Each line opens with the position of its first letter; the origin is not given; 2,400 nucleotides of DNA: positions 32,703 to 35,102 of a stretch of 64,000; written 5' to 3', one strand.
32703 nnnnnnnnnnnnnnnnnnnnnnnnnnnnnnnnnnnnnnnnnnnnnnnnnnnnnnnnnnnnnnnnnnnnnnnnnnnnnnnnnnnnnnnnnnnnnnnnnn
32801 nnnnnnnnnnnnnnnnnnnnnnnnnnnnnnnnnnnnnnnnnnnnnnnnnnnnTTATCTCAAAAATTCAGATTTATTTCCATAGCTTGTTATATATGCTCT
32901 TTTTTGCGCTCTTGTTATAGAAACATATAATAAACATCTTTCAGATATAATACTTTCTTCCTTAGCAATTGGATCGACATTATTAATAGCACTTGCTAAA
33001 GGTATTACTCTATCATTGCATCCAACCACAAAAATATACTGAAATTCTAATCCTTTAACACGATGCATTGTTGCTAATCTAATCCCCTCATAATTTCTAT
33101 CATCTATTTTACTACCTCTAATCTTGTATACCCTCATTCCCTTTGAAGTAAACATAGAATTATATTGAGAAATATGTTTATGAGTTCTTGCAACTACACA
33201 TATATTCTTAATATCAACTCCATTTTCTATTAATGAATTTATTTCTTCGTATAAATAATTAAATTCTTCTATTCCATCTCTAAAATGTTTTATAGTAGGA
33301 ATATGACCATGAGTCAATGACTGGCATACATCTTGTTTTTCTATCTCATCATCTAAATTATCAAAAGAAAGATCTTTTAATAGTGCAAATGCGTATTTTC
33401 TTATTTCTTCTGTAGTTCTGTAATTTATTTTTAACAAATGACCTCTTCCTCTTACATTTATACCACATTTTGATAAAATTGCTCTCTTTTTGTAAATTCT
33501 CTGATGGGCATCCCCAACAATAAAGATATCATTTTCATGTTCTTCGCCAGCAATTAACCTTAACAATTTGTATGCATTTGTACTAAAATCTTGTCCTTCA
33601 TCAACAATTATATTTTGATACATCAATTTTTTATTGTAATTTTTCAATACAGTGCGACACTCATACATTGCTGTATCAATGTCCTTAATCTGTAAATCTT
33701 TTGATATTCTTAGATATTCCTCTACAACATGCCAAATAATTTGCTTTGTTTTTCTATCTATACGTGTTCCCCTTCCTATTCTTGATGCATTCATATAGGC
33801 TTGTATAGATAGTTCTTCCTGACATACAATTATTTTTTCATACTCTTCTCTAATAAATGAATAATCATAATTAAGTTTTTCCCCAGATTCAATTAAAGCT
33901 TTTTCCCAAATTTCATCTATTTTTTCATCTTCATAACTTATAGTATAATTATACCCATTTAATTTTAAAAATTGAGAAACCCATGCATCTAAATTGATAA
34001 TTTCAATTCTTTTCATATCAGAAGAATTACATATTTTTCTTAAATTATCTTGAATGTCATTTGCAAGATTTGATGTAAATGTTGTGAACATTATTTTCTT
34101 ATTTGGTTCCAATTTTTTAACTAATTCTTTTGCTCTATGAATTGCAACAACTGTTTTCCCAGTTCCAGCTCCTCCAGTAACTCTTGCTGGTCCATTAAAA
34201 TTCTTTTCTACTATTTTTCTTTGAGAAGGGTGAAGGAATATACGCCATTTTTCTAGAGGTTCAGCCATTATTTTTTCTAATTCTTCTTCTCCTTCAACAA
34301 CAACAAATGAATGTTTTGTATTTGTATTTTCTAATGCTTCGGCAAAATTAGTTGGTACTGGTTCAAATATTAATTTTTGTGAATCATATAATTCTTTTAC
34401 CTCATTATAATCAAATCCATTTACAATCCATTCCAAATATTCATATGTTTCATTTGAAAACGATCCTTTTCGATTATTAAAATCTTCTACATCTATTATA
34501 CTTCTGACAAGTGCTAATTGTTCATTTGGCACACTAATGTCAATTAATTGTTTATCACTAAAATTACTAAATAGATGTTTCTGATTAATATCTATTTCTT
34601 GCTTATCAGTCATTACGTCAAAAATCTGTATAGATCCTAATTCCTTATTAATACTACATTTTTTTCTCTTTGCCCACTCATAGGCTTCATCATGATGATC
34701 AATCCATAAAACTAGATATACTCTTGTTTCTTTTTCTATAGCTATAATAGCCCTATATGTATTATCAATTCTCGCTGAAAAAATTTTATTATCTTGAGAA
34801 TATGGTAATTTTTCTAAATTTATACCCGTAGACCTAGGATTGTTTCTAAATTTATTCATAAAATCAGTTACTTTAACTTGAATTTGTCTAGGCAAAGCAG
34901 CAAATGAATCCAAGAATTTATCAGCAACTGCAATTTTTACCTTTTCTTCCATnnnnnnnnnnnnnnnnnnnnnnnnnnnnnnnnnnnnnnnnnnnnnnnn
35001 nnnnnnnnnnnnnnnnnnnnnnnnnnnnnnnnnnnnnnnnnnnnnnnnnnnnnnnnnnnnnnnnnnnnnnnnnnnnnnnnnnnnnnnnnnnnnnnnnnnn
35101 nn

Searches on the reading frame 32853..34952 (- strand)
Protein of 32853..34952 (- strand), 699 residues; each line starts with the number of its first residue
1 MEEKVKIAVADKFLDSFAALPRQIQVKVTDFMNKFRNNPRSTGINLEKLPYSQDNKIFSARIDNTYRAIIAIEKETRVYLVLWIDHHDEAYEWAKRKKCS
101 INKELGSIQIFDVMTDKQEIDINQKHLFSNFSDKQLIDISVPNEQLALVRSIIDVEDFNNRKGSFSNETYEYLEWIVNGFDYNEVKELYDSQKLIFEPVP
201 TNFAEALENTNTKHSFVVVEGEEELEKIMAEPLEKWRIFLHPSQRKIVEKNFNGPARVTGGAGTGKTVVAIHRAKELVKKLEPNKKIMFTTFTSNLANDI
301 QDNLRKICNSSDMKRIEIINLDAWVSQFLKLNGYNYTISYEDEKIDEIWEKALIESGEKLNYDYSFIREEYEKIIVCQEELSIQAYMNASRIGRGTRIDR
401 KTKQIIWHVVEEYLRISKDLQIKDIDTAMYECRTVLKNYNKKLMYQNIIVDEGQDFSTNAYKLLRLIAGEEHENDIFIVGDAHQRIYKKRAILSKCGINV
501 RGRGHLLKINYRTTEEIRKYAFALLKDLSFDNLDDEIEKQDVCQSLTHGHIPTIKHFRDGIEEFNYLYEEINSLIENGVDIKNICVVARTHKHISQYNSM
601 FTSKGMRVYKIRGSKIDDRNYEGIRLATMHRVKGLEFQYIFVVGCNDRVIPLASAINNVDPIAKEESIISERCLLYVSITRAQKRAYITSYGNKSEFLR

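Call 4: search_protein_families(library=pfam, proteins=[window:32853-34952:-], max_evalue=0.01)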
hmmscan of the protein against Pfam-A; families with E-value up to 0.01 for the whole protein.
window:32853-34952:- (699 aa): 10 families
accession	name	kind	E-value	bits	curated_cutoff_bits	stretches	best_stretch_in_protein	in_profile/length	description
PF00580.27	UvrD-helicase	-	5.8e-27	95.5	23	1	241-488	2-254/271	UvrD/REP helicase N-terminal domain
PF13361.12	UvrD_C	-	2.6e-22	80.2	25.6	2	620-690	284-347/350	UvrD-like helicase C-terminal domain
PF13245.12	AAA_19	-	1e-15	58.5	25.1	1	244-488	1-132/134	AAA domain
PF13538.12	UvrD_C_2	-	1.4e-06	28.5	27.4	0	625-644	3-22/52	UvrD-like helicase C-terminal domain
PF00270.35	DEAD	-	2e-05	24.8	26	1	255-341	16-102/167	DEAD/DEAH box helicase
PF09848.15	SLFN-g3_helicase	-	0.00016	21.5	24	1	258-304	6-51/354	Schlafen group 3, DNA/RNA helicase domain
PF13604.12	AAA_30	-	0.00049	20.3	27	0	240-303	2-65/191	AAA domain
PF13087.12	AAA_12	-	0.0035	17.4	27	0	561-688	89-190/195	AAA domain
PF04851.21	ResIII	-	0.0048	17.3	22.5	1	261-321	31-90/164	Type III restriction enzyme, res subunit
PF02562.22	PhoH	-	0.009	16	27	0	258-288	24-54/205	PhoH-like protein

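Call 5: search_protein_families(library=padloc, proteins=[window:32853-34952:-], max_evalue=0.01)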
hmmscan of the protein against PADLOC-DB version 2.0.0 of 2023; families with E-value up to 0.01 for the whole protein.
window:32853-34952:- (699 aa): 30 families (the best 25 are shown)
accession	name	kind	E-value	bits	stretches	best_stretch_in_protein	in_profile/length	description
PDLC00132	GajB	-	5.8e-34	115.7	2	240-612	4-382/625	UrvD helicase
PDLC03802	RTasHel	-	4.7e-33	113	2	241-595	7-328/675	DRT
PDLC01087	C3a187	-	6.1e-33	112.5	2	442-697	317-549/559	NERD+UvrD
PDLC00114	GajB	-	3.8e-31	106.4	2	240-608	8-378/635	UrvD helicase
PDLC00104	GajB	-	1.6e-24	84.6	3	242-334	6-97/574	UrvD helicase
PDLC00103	GajB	-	5.5e-22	76.4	2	255-594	30-359/612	UrvD helicase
PDLC00127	GajB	-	2.7e-21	73.7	2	240-598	9-354/594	UrvD helicase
PDLC00117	GajB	-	5.5e-21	72.7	2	622-690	513-574/604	UrvD helicase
PDLC00123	GajB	-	5e-20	69.6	2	527-690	350-507/540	UrvD helicase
PDLC00107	GajB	-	1.8e-19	67.8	2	258-592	33-357/587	UrvD helicase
PDLC00116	GajB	-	9.4e-19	65.5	2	422-601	138-309/557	UrvD helicase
PDLC00122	GajB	-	1.3e-15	55.3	2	434-622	153-326/502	UrvD helicase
PDLC00121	GajB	-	1.5e-15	54.8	2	244-608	10-360/565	UrvD helicase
PDLC00134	GajB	-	6.3e-15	53.2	1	257-606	32-375/431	UrvD helicase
PDLC00112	GajB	-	1.7e-14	51.4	2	244-333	11-99/581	UrvD helicase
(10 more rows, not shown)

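Call 6: search_protein_families(library=ncbifam, proteins=[window:32853-34952:-], max_evalue=0.001)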
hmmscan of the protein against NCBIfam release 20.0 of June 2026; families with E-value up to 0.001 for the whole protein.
window:32853-34952:- (699 aa): 13 families
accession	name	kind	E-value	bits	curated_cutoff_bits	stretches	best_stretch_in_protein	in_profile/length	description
TIGR01073.1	pcrA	equivalog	6.2e-30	104.2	911.2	2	240-619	5-382/725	DNA helicase PcrA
TIGR01074.1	rep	equivalog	3.5e-29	101.6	951.45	2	564-690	485-611/668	DNA helicase Rep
NF008743.0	PRK11773.1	equivalog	2.5e-26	92.3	965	2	617-689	547-613/720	DNA helicase II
TIGR01075.1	uvrD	equivalog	2.6e-26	92.2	1144.45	2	243-606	8-367/715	DNA helicase II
NF008172.0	PRK10919.1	equivalog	1.6e-20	72.9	1168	2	617-689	545-610/673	DNA helicase Rep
NF008276.0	PRK11054.1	equivalog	1.4e-16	60.1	543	1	402-698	388-670/684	DNA helicase IV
NF041254.1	motor_HelR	exception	2.1e-09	36.2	750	1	243-278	191-226/706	RNA polymerase recycling motor ATPase HelR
NF041258.1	motor_HelR_2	exception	1.3e-07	30.2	1100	0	243-277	174-208/713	RNA polymerase recycling motor ATPase HelR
NF041465.1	HelD_MYCSM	equivalog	3.2e-07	28.8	1051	0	243-277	179-213/719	RNA polymerase recycling motor HelD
TIGR01448.2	helicase_RecD2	equivalog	9.2e-07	27.4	500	0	202-270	281-348/713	SF1B family DNA helicase RecD2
TIGR02784.1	addA_alphas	equivalog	3.7e-05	22.3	860.75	0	664-694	843-873/1138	double-strand break repair helicase AddA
TIGR00609.1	recB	equivalog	6.5e-05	21.2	696.05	1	297-491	230-418/1175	exodeoxyribonuclease V subunit beta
NF040671.1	PLuB_AAA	exception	0.00093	16.6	999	0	239-322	815-896/1256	PLuB system helicase-like protein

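Call 10: search_solved_structures(query=window:32853-34952:-, max_evalue=0.001)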
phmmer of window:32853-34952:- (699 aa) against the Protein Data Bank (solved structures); distinct sequences matched with E-value up to 0.001: 12.
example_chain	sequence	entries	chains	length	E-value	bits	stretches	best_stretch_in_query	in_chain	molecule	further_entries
1uaa_A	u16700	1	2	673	6.9e-17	64.2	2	240-492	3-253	PROTEIN (ATP-DEPENDENT DNA HELICASE REP.)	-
4c2u_A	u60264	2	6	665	1.3e-16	63.3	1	622-697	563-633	DNA HELICASE II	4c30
4c2t_A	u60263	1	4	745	2.1e-16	62.6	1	622-697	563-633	DNA HELICASE II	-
9dci_A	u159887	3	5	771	2.8e-14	55.6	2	620-689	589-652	ATP-dependent DNA helicase UvrD1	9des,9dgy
1pjr_A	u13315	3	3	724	2.4e-13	52.5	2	240-521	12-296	PCRA | ATP-DEPENDENT HELICASE PCRA | HELICASE PCRA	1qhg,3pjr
3lfu_A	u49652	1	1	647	1e-12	50.4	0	620-689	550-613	DNA helicase II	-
2is1_A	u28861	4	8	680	1.3e-12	50.1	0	620-689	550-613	DNA helicase II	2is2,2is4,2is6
2pjr_A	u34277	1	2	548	2.9e-06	29.1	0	240-309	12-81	PROTEIN (HELICASE PCRA)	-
2pjr_B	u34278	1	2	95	8.3e-06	27.6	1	623-691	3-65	PROTEIN (HELICASE PCRA)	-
1qhh_D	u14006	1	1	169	3.4e-05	25.6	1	623-691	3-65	PROTEIN (PCRA (SUBUNIT))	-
9xzj_F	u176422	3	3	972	0.00054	21.6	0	608-689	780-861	F-box DNA helicase 1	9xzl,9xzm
6yxu_H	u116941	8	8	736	0.00062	21.4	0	242-278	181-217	RNA polymerase-associated transcription factor HelD | Helicase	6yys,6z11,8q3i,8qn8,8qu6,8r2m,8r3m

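Call 28: find_encoding_contigs(protein=window:32853-34952:-, flank=10000, max_places=6)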
Protein window:32853-34952:- (699 aa): no gene with exactly this product is on record in the collection.

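Call 48: find_homologous_proteins(query=window:32853-34952:-, max_evalue=1e-20)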
Query window:32853-34952:- (699 aa): 6868 proteins with E <= 1e-20 among 8000 candidates; the best 120 are listed.
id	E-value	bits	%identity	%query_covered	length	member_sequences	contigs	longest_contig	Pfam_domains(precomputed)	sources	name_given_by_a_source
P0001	0.0e+0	1502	95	100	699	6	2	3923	PF13538.13,PF00270.36,PF13361.13,PF13245.13,PF00580.28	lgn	-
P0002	0.0e+0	1348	83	100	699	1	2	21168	PF13538.13,PF13361.13,PF13245.13,PF00580.28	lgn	-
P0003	0.0e+0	1344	83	100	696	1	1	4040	PF13538.13,PF00270.36,PF13361.13,PF13245.13,PF00580.28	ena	-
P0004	0.0e+0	1312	82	100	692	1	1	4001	PF13538.13,PF00270.36,PF13361.13,PF13245.13,PF00580.28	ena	-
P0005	0.0e+0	1236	77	100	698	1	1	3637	PF13538.13,PF13361.13,PF13245.13,PF00580.28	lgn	-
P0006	0.0e+0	1214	75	100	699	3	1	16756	PF13538.13,PF00270.36,PF13361.13,PF13245.13,PF00580.28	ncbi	-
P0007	0.0e+0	1211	75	100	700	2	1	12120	PF13538.13,PF13361.13,PF13245.13,PF00580.28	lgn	-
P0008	0.0e+0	1183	72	100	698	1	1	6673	PF13538.13,PF00270.36,PF13604.13,PF13361.13,PF13245.13,PF00580.28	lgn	-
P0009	0.0e+0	1180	73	100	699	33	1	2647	PF13538.13,PF00270.36,PF13361.13,PF13245.13,PF00580.28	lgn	-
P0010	0.0e+0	1179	73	100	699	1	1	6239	PF13538.13,PF00270.36,PF13361.13,PF13245.13,PF00580.28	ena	-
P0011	0.0e+0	1164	71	100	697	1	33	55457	PF13538.13,PF13361.13,PF13245.13,PF00580.28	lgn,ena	-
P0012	0.0e+0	1163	71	100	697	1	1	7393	PF13538.13,PF13361.13,PF13245.13,PF00580.28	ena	-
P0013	0.0e+0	1163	71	100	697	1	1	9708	PF13538.13,PF13361.13,PF13245.13,PF00580.28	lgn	-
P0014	0.0e+0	1088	67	100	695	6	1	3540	PF13538.13,PF13087.13,PF00270.36,PF13604.13,PF13361.13,PF13245.13,PF09848.16,PF00580.28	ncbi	-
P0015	0.0e+0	1060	66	100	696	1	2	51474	PF13538.13,PF13604.13,PF13361.13,PF13245.13,PF09848.16,PF00580.28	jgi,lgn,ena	-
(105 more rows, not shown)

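Call 50: find_encoding_contigs(protein=P0006, flank=10000, max_places=3)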
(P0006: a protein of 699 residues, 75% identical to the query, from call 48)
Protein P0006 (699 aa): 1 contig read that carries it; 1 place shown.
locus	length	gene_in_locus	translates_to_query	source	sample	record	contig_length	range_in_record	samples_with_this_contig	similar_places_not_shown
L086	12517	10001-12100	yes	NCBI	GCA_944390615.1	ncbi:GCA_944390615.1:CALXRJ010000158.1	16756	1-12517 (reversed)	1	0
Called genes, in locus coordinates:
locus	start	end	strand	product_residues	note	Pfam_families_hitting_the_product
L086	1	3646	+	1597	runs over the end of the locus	PF02384:N6_Mtase (weak), PF07669:Eco57I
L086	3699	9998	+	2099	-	PF00270:DEAD, PF04851:ResIII (weak), PF00271:Helicase_C, PF09369:MZB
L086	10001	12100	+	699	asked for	PF00270:DEAD (faint), PF00580:UvrD-helicase, PF13245:AAA_19, PF13361:UvrD_C, PF13538:UvrD_C_2 (faint)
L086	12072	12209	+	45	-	-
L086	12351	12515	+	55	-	?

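Call 52: find_encoding_contigs(protein=P0002, flank=10000, max_places=3)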
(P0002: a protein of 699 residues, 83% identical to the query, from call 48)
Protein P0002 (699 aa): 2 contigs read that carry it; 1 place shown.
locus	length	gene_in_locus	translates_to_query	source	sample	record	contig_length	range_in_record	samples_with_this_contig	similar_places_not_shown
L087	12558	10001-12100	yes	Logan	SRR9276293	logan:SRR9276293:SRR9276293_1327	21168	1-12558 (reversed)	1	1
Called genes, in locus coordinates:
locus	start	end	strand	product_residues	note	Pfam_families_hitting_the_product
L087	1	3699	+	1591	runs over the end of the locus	PF02384:N6_Mtase (weak), PF07669:Eco57I (weak)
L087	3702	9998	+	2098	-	PF00270:DEAD, PF04851:ResIII (weak), PF00271:Helicase_C, PF09369:MZB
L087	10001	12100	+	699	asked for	PF00580:UvrD-helicase, PF13245:AAA_19, PF13361:UvrD_C, PF13538:UvrD_C_2 (faint)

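Call 77: find_encoding_contigs(protein=P0001, flank=10000, max_places=4)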
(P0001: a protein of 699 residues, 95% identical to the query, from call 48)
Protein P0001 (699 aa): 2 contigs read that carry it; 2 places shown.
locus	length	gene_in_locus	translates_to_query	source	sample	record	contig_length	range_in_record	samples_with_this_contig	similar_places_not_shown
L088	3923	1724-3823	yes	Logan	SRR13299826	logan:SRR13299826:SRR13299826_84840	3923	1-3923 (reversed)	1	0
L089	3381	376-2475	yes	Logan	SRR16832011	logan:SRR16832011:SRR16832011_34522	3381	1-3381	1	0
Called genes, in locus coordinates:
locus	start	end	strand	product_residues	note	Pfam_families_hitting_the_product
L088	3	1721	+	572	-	?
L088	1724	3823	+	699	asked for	PF00270:DEAD (faint), PF00580:UvrD-helicase, PF13245:AAA_19, PF13361:UvrD_C, PF13538:UvrD_C_2 (faint)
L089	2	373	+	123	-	?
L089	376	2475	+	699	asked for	PF00270:DEAD (faint), PF00580:UvrD-helicase, PF13245:AAA_19, PF13361:UvrD_C, PF13538:UvrD_C_2 (faint)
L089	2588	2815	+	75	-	-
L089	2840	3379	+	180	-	?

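Call 79: search_protein_families(library=pfam, proteins=[L089:2588-2815:+, L089:2840-3379:+], max_evalue=0.01)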
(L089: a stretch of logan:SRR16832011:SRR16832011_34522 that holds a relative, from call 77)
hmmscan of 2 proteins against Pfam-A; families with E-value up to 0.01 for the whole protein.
L089:2588-2815:+ (75 aa): 0 families

L089:2840-3379:+ (180 aa): 3 families
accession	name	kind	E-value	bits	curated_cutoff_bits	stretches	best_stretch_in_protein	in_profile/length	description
PF01844.29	HNH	-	1.1e-06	29.2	21.4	1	30-74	1-44/47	HNH endonuclease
PF13395.12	HNH_4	-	5.3e-06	26.7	22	1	42-75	16-49/54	HNH endonuclease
PF14279.12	HNH_5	-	0.0031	17.8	27.5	0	30-74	1-43/56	HNH endonuclease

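Call 96: search_dna_similar(query=window:32853-34952:-, collection=plasmids, mode=protein, max_evalue=1e-30, max_rows=15)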
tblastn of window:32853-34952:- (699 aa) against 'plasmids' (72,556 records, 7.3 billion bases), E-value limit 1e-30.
Records with a match: 44; places in all: 44; records where one place covers at least 80% of the query: 43.
Best place of each record, by identity: <60% 44.
By first word of the organism name: Escherichia 15; Pseudomonas 4; Thermus 3; Klebsiella 2; Haematobacter 2; Gemmobacter 2; Nostoc 1; Aulosira 1; Pseudanabaena 1; Cylindrospermopsis 1; and 12 more.
By predicted mobility (MOB-suite, as given by PLSDB): non-mobilizable 20; conjugative 14; mobilizable 10.
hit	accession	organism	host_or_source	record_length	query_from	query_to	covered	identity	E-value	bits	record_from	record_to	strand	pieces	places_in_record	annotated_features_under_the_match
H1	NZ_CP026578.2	Escherichia coli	Homo sapiens,Culture,Rectal swab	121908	6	698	99%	41.3%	1e-169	546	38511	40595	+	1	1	ATP-dependent helicase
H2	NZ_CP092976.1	Escherichia coli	Homo sapiens,Culture,Rectal swab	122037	6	698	99%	41.3%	1e-169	546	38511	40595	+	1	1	ATP-dependent helicase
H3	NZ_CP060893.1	Escherichia coli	Homo sapiens,sputum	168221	6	698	99%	41.3%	1e-169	546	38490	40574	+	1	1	ATP-dependent helicase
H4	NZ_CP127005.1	Escherichia coli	mixed culture,pork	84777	6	698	99%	41.3%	2e-169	545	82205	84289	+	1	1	ATP-dependent helicase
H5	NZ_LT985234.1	Escherichia coli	-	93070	6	698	99%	41.3%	2e-169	545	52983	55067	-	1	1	ATP-dependent helicase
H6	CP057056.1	Escherichia coli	culture,Pooled cattle faecal samples ...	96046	6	698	99%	41.3%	2e-169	545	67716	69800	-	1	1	ATP-dependent helicase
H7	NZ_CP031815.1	Klebsiella pneumoniae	Homo sapiens,rectal swab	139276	6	698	99%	41.3%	3e-169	545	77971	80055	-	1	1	ATP-dependent helicase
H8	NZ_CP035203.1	Klebsiella pneumoniae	Homo sapiens,stool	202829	6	698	99%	41.3%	3e-169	545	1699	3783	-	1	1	ATP-dependent helicase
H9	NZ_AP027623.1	Escherichia coli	Homo sapiens,whole organism,feces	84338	6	698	99%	41.3%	3e-169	545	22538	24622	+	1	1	ATP-dependent helicase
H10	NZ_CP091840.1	Escherichia coli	Equus ferus caballus ...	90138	6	698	99%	41.3%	3e-169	545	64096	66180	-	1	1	ATP-dependent helicase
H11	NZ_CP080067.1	Escherichia coli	Homo sapiens,tissue sample,Human feces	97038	6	698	99%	41.3%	3e-169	545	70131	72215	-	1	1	ATP-dependent helicase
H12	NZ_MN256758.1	Escherichia coli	-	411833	6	698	99%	41.3%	3e-169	545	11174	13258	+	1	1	ATP-dependent helicase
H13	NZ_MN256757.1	Escherichia coli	-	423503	6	698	99%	41.3%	3e-169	545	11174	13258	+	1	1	ATP-dependent helicase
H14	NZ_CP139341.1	Escherichia coli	pork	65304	6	698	99%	41.1%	1e-168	543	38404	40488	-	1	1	ATP-dependent helicase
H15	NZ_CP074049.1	Escherichia coli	Pig,pure culture,Rectal Swab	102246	6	698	99%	41.1%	2e-168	543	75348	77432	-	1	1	ATP-dependent helicase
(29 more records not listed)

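Call 97: search_dna_similar(query=window:32853-34952:-, collection=phages, mode=protein, max_evalue=1e-30, max_rows=10)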
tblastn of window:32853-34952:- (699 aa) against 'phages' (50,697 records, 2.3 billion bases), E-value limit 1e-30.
No match.
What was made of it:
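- Tried and rejected: No ArmD homologue (call 97).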
